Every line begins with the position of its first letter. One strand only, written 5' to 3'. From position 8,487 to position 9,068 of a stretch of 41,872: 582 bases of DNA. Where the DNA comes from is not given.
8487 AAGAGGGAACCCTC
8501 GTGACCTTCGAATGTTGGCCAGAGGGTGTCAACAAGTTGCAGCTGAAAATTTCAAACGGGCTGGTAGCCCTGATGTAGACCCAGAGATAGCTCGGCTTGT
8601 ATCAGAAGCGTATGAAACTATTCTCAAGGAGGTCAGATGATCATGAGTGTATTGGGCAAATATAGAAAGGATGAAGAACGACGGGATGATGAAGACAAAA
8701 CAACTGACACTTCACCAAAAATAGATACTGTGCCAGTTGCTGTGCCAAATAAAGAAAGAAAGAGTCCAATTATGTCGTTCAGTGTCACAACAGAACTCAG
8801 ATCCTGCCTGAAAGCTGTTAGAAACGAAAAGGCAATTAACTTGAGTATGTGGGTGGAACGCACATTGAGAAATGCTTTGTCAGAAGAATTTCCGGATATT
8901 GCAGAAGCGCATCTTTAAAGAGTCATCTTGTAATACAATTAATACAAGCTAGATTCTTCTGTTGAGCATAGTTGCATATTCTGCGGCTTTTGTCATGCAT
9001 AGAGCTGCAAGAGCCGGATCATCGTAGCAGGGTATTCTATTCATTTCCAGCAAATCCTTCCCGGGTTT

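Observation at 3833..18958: An 18-bp quasi-palindromic element (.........-AT-TAATACA) saturates a 15-kb domain and is nearly absent elsewhere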

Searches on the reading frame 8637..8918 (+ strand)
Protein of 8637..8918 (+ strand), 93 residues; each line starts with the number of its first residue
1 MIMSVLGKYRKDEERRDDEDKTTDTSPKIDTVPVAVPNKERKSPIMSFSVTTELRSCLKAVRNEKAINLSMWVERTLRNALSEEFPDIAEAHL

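Call 8: search_protein_families(library=pfam, proteins=[window:8637-8918:+])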
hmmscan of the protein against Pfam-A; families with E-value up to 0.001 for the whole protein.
window:8637-8918:+ (93 aa): 0 families

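Call 19: search_protein_families(library=ncbifam, max_evalue=0.01, proteins=[window:8637-8918:+])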
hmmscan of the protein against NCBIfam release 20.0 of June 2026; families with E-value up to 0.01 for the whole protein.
window:8637-8918:+ (93 aa): 0 families

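Call 34: search_solved_structures(query=window:8637-8918:+, max_evalue=10, show_alignments=2)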
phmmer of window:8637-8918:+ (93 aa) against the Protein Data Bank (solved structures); distinct sequences matched with E-value up to 10: 0.

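Call 44: search_protein_families(library=pfam, alignment_id=A1, max_evalue=10)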
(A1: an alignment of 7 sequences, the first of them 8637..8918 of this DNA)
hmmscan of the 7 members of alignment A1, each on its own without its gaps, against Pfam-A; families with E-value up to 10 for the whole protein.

A. member 1, window:8637-8918:+ (93 aa): 1 family
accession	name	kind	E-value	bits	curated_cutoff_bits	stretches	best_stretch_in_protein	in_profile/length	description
PF19892.4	DUF6365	-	0.064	12.6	32.5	1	15-65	115-165/404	Family of unknown function (DUF6365)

B. families by the number of members that match (of 7 scanned): 6 families
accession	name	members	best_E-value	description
PF21730.2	Vma22_CCDC115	2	0.041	Vma22/CCDC115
PF12651.13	RHH_3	1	0.012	Ribbon-helix-helix domain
PF19892.4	DUF6365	1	0.064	Family of unknown function (DUF6365)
PF14075.11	UBN_AB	1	0.13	Ubinuclein conserved middle domain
PF09734.15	Tau95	1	0.14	RNA polymerase III transcription factor (TF)IIIC subunit HTH domain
PF10151.14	TMEM214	1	0.28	TMEM214, C-terminal, caspase 4 activator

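Call 45: find_homologous_proteins(query=A1, max_evalue=0.01)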
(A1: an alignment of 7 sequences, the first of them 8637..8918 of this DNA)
Query A1 (7 sequences) (93 aa, profile of the alignment): 424 proteins with E <= 0.01 among 8000 candidates; the best 120 are listed.
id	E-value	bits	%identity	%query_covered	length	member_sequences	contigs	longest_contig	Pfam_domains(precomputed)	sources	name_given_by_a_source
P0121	1.3e-43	165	45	98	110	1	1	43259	-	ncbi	-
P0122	2.9e-41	158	47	98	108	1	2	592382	-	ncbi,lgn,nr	ncbi:MAG: hypothetical protein BAJATHORv1_20428 [Candidatus Thorarchaeota archaeon]|nr:MAG: hypothet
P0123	8.0e-40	153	48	98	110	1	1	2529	-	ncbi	-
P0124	3.0e-39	151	68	63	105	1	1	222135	-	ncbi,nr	ncbi:MAG: hypothetical protein GF411_05685 [Candidatus Lokiarchaeota archaeon]|nr:hypothetical prote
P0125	1.4e-38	149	71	63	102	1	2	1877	-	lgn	-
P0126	1.6e-38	149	80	74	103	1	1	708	-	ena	-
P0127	1.9e-38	149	57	98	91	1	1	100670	-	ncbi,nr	ncbi:MAG: hypothetical protein GF309_12940 [Candidatus Lokiarchaeota archaeon]|nr:hypothetical prote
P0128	5.4e-38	147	83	69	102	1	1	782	-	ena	-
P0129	6.9e-38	147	77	98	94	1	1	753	-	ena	-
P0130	8.6e-38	146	52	98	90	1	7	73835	-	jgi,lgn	jgi:hypothetical protein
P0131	9.9e-38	146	65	98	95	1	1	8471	-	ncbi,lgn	ncbi:MAG: hypothetical protein ACFFB7_01475 [Candidatus Sifarchaeia archaeon]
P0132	1.0e-37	146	81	67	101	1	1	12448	-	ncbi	-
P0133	1.1e-37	146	67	98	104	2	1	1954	-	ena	-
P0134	1.1e-37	146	63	98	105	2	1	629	-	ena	-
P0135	1.2e-37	146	71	98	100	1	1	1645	-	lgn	-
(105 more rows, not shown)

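Call 51: predict_structure(alignment_id=A2)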
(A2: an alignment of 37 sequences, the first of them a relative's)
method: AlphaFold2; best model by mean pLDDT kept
length: 91 residues; sequences in the alignment: 37
mean_pLDDT: 69.6   pTM: 0.37
mean pLDDT of the five models: 69.6, 69.2, 69.1, 65.9, 64.5
residues with pLDDT >= 90: 7; 70-90: 37; 50-70: 38; < 50: 9
segments of 3 or more residues with pLDDT < 50: 19-25
pLDDT, mean of each block of 10 residues (from residue 1): 55 52 50 64 62 82 82 88 90 79
secondary structure, 60 per line:
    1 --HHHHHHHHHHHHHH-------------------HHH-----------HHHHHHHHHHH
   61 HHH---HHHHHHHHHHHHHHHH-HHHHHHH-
elements in order: H3-16 H50-63 H67-82 H84-90

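Call 54: fold_search(model_id=the predicted structure, library=pdb)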
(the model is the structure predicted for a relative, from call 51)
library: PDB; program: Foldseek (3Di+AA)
matches with E <= 10: 3; with E <= 0.001: 0
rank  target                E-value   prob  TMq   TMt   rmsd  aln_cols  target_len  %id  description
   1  1zx3                  6.5e+00  0.08  0.31  0.32   6.5        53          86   21  Structure of NE0241 Protein of Unknown Function from Nitrosomonas europaea (released 2005-07-19)
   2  9a74_B                8.5e+00  0.11  0.31  0.09   2.6        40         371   25  Integrative model of YKUJ-NUSA by crosslinking MS and deep learning (released 2024-09-18)
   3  3exa_B                9.8e+00  0.06  0.23  0.10   5.9        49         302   20  Crystal structure of the full-length tRNA isopentenylpyrophosphate transferase (BH2366) from Bacillus halodurans, Nort (released 2008-11-11)

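Call 55: search_solved_structures(query=A2, max_evalue=10, show_alignments=3)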
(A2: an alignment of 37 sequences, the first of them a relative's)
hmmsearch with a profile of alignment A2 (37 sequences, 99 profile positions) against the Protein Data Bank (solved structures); distinct sequences matched with E-value up to 10: 1.
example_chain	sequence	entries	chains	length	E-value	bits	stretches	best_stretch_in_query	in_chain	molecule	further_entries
6vbv_3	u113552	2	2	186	0.8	13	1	33-71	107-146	ADP-ribosylation factor-like protein 6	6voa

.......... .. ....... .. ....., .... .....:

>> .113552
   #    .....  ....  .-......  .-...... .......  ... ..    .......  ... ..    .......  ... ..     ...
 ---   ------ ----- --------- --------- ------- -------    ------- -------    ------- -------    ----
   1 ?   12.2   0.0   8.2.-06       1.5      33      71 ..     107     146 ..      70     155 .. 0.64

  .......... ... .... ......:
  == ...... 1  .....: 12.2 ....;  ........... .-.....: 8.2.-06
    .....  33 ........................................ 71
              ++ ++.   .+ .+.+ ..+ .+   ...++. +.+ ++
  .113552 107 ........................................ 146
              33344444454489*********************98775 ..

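Call 92: fold_search(model_id=the predicted structure, library=viral)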
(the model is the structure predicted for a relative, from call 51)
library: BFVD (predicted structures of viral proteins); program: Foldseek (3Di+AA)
matches with E <= 10: 38; with E <= 0.001: 0
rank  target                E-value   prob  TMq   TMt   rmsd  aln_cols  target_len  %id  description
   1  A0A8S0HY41            1.3e+00  0.08  0.17  0.21  14.9        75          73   15  (no name in the UniProt tables at hand)
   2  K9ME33                2.2e+00  0.13  0.34  0.10  15.1        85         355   21  (no name in the UniProt tables at hand)
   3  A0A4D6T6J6            2.5e+00  0.21  0.26  0.25   6.3        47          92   19  Uncharacterized protein [Gordonia phage Fairfaxidum]
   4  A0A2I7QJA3            2.9e+00  0.30  0.39  0.33   4.2        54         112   13  (no name in the UniProt tables at hand)
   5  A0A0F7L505            3.1e+00  0.15  0.35  0.40  11.3        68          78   16  Uncharacterized protein [uncultured marine virus]
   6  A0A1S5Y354            3.3e+00  0.23  0.35  0.49   5.3        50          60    4  Uncharacterized protein [uncultured archaeal virus]
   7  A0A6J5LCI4            3.3e+00  0.09  0.26  0.31   9.0        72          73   18  Uncharacterized protein [uncultured Caudovirales phage]
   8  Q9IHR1                3.3e+00  0.05  0.22  0.12  10.6        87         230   16  Envelope glycoprotein gp130 (Fragment) [Human spumaretrovirus]
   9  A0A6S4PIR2            3.6e+00  0.23  0.39  0.54   3.5        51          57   12  Uncharacterized protein [uncultured phage_MedDCM-OCT-S31-C1]
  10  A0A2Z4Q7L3            3.8e+00  0.05  0.22  0.18  12.0        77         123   14  (no name in the UniProt tables at hand)
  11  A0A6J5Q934            4.1e+00  0.21  0.33  0.56   6.7        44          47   20  Uncharacterized protein [uncultured Caudovirales phage]
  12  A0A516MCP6            4.1e+00  0.10  0.33  0.33  14.6        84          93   15  (no name in the UniProt tables at hand)
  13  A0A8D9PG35            4.1e+00  0.04  0.22  0.18  12.6        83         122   16  (no name in the UniProt tables at hand)
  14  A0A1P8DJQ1            4.4e+00  0.15  0.34  0.47   7.3        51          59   22  (no name in the UniProt tables at hand)
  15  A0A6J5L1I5            5.0e+00  0.03  0.22  0.09  18.5        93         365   16  Uncharacterized protein [uncultured Caudovirales phage]
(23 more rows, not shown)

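Call 94: search_protein_representatives(alignment_id=A2)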
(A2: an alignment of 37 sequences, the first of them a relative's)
Query: 37 sequences, 99 profile positions. Proteins with E-value up to 0.001 (for the whole library): 12; up to 1e-10: 4; up to 1e-30: 1. The best 12 are listed.
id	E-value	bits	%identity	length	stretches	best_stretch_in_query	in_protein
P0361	1.7e-38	146.8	-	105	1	1-99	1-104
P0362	4.1e-19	84.6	-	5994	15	66-98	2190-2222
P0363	7.8e-18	80.4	-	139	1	1-76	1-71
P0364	4.0e-13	65.3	-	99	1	3-97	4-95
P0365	2.4e-10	56.4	-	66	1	1-54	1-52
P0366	4.7e-09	52.3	-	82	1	1-67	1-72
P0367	2.0e-08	50.3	-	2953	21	25-50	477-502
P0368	4.4e-07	45.9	-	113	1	1-97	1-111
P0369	1.2e-06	44.6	-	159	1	48-95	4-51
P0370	1.5e-04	37.8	-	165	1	41-97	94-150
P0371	1.6e-04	37.7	-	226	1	51-92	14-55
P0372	2.6e-04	37.1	-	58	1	1-48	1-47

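Call 96: search_protein_families(library=pfam, proteins=[P0369, P0370, P0371, P0368, P0364, P0361], max_evalue=1)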
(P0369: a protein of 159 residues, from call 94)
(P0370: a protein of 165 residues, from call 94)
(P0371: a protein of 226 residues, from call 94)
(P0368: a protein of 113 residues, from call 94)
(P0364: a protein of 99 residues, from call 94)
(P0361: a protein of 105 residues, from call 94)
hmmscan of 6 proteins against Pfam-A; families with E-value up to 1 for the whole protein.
P0369 (159 aa): 3 families
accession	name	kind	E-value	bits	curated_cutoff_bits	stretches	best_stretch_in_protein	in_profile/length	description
PF01402.27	RHH_1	-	0.047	14.1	20.5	1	9-44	4-39/39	Ribbon-helix-helix protein, copG family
PF13565.12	HTH_32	-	0.11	13.5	33.7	1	8-49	27-62/73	Homeodomain-like domain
PF01086.22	Clathrin_lg_ch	-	0.22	11.9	22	1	31-95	61-116/222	Clathrin light chain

P0370 (165 aa): 1 family
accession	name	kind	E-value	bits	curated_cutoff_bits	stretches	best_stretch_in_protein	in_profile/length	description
PF12651.13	RHH_3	-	0.058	13.8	21.6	1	104-132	5-33/44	Ribbon-helix-helix domain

P0371 (226 aa): 2 families
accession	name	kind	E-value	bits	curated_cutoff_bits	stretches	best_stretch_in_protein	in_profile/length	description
PF01402.27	RHH_1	-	0.039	14.3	20.5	1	16-51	4-39/39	Ribbon-helix-helix protein, copG family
PF19371.4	DUF5946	-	0.21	12.6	28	1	36-91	56-109/141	Family of unknown function (DUF5946)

P0368 (113 aa): 1 family
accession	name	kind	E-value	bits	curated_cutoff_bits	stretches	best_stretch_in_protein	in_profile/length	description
PF01402.27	RHH_1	-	0.0014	19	20.5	1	65-97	2-34/39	Ribbon-helix-helix protein, copG family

P0364 (99 aa): 1 family
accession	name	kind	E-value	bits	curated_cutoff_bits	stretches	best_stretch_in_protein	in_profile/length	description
PF13007.12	LZ_Tnp_IS66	-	0.71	11.1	22.9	0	13-44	34-64/71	Transposase C of IS166 homeodomain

P0361 (105 aa): 1 family
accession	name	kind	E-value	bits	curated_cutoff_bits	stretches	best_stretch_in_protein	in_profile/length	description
PF10573.14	UPF0561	-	0.015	15.9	25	1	4-48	23-67/120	Uncharacterised protein family UPF0561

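Call 101: find_encoding_contigs(protein=P0368, flank=10000, max_places=3)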
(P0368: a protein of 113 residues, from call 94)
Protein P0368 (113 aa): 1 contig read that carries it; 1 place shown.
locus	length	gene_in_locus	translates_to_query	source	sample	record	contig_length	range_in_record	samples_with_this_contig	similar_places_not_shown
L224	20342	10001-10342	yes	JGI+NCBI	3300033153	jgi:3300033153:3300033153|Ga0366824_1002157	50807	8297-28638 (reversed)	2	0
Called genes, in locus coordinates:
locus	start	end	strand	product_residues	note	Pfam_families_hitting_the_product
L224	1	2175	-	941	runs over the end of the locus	-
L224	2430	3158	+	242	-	PF09754:PAC2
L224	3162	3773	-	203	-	-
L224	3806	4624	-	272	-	-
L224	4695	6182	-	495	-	PF00437:T2SSE, PF27713:UCP018868 (faint)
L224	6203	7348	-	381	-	-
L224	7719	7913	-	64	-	-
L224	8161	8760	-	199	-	-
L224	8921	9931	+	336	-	-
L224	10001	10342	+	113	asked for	-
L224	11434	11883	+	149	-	-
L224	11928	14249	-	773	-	PF00708:Acylphosphatase, PF07503:zf-HYPF, PF01300:Sua5_yciO_yrdC, PF17788:HypF_C, PF22521:HypF_C_2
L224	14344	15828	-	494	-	-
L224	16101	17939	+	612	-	PF01541:GIY-YIG, PF27096:UvrC_M, PF02151:UVR, PF22920:UvrC_RNaseH, PF08459:UvrC_RNaseH_dom, PF14520:HHH_5, PF12826:HHH_2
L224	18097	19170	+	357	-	PF00528:BPD_transp_1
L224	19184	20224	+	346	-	PF12911:OppC_N, PF00528:BPD_transp_1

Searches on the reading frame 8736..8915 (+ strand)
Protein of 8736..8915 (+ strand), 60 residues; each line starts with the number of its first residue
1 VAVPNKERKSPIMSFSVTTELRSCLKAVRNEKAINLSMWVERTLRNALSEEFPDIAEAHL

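Call 85: search_dna_similar(query=window:8736-8915:+, collection=phages, mode=protein, max_evalue=10, max_rows=25)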
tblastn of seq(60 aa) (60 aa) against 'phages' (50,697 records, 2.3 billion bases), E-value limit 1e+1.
Records with a match: 49; places in all: 49; records where one place covers at least 80% of the query: 46.
Best place of each record, by identity: <60% 49.
By first word of the organism name: Pectobacterium 42; Streptomyces 4; Pseudomonas 3.
By host as written in the record: Pectobacterium atrosepticum DSM18077 33; Streptomyces lividans JI 1326 3; Pectobacterium atrosepticum SCRI1043 2; Pectobacterium atrosepticum DSM 30186 2; Pectobacterium atrosepticum PB72 2; Pectobacterium atrosepticum 2; Pseudomonas aeruginosa 2; Streptomyces griseofuscus ATCC 23916 1; and 2 more.
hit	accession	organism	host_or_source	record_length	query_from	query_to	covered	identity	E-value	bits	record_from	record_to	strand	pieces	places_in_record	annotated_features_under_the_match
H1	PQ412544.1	Streptomyces phage Quantum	Streptomyces lividans JI 1326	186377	2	60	98%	32.2%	4e+0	30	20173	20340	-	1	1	32: hypothetical protein | 31: hypothetical protein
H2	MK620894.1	Streptomyces phage Kradal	Streptomyces griseofuscus ATCC 23916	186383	2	60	98%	32.2%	4e+0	30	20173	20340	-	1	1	33: hypothetical protein | 32: hypothetical protein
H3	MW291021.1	Streptomyces phage EhyElimayoE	Streptomyces lividans JI 1326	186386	2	60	98%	32.2%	4e+0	30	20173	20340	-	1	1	33: hypothetical protein | 32: hypothetical protein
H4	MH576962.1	Streptomyces phage Satis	Streptomyces lividans JI 1326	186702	2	60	98%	32.2%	4e+0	30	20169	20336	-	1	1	33: hypothetical protein | 32: hypothetical protein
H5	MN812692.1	Pectobacterium phage Rambam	Dickeya dianthicola F127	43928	2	57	93%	26.5%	4e+0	30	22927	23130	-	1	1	record has no annotation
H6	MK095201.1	Pectobacterium phage Ekidair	Pectobacterium atrosepticum DSM18077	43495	2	57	93%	26.5%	5e+0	30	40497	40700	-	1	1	hypothetical protein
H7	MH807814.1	Pectobacterium phage Lelidair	Pectobacterium atrosepticum DSM18077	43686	2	57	93%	26.5%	5e+0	30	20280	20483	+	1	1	putative RNA polymerase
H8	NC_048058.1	Pectobacterium phage Lelidair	Pectobacterium atrosepticum DSM18077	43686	2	57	93%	26.5%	5e+0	30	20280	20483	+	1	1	N4-like RNA polymerase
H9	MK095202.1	Pectobacterium phage Khlen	Pectobacterium atrosepticum DSM18077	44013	2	57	93%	26.5%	5e+0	30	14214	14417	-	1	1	hypothetical protein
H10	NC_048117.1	Pectobacterium phage Khlen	Pectobacterium atrosepticum DSM18077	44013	2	57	93%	26.5%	5e+0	30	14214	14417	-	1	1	N4-like RNA polymerase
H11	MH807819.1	Pectobacterium phage Slant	Pectobacterium atrosepticum DSM18077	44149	2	57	93%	26.5%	5e+0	30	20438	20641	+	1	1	putative RNA polymerase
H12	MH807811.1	Pectobacterium phage Gaspode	Pectobacterium atrosepticum DSM18077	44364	2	57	93%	26.5%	5e+0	30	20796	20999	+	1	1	putative RNA polymerase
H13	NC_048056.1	Pectobacterium phage Gaspode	Pectobacterium atrosepticum DSM18077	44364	2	57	93%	26.5%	5e+0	30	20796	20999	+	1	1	N4-like RNA polymerase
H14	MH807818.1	Pectobacterium phage Nobby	Pectobacterium atrosepticum DSM18077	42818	2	57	93%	26.5%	6e+0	30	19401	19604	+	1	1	putative RNA polymerase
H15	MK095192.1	Pectobacterium phage Astalicious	Pectobacterium atrosepticum DSM18077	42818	2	57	93%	26.5%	6e+0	30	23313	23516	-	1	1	hypothetical protein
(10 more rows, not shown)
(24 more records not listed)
